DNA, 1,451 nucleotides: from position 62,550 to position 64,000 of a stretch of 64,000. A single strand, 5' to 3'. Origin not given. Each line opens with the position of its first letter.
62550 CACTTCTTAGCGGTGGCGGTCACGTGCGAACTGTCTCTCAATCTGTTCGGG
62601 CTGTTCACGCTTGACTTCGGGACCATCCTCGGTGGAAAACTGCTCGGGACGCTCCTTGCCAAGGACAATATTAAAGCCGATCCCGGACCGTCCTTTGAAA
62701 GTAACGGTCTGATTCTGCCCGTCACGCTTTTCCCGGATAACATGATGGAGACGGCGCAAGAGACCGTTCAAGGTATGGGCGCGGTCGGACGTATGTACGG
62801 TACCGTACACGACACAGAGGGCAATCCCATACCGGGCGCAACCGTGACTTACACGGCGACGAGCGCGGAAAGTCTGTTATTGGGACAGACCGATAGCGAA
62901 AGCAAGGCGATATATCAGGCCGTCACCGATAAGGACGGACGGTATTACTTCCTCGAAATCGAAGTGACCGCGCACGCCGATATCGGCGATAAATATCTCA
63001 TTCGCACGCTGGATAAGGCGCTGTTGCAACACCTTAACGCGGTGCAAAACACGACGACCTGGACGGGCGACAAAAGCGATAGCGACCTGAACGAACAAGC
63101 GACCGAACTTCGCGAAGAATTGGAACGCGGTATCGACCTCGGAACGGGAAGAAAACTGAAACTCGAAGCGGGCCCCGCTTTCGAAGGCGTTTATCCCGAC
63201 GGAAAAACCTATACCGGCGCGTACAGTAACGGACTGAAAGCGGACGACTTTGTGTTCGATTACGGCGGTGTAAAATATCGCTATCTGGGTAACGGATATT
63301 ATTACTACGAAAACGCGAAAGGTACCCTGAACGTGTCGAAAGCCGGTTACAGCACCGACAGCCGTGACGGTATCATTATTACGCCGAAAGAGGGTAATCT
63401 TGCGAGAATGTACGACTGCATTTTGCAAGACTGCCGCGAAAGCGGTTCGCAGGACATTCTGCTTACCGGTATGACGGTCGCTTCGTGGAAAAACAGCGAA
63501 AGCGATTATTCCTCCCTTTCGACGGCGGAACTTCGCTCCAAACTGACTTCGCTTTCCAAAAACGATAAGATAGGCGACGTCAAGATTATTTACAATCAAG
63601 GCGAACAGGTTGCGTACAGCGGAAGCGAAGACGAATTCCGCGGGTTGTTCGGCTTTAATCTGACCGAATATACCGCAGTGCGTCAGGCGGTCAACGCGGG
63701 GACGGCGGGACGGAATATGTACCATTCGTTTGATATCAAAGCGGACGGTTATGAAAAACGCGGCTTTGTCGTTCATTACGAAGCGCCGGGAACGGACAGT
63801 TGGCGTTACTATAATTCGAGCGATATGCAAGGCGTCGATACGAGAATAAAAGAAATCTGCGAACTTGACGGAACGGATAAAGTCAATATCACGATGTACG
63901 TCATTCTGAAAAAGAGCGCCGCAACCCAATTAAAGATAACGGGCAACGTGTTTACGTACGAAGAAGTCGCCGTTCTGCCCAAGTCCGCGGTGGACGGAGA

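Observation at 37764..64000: Open-ended giant gene (at least 26.2 kb, 8,745 codons) for an orphan lipoprotein, missing from the ORF track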

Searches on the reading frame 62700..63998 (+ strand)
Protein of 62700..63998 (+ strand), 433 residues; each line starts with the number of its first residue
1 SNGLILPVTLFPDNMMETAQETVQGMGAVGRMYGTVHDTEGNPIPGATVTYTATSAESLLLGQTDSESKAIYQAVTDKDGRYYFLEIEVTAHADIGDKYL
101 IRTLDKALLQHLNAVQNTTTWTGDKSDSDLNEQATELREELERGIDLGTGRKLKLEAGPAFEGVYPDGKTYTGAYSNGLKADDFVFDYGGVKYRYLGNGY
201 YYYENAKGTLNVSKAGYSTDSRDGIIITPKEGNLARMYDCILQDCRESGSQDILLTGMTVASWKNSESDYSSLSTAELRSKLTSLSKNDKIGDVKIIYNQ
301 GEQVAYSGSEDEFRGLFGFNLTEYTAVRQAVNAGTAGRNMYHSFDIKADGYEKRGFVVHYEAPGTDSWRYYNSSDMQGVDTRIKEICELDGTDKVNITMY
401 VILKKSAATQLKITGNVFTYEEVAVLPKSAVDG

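Call 100: search_solved_structures(query=window:62700-63998:+, max_evalue=10)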
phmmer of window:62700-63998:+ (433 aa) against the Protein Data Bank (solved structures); distinct sequences matched with E-value up to 10: 5.
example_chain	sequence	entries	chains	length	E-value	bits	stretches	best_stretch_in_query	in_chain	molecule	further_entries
1tmx_A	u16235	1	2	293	0.4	12.5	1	31-92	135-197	hydroxyquinol 1,2-dioxygenase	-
2azq_A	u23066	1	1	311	0.44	12.4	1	26-85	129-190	catechol 1,2-dioxygenase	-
8r2x_A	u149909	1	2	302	0.6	11.9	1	23-99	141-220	6-chlorohydroxyquinol-1,2-dioxygenase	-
3ii6_A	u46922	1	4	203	1.4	10.7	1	116-161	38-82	DNA repair protein XRCC4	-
9b0x_M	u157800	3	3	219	1.8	10.4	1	333-374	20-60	ATP synthase subunit d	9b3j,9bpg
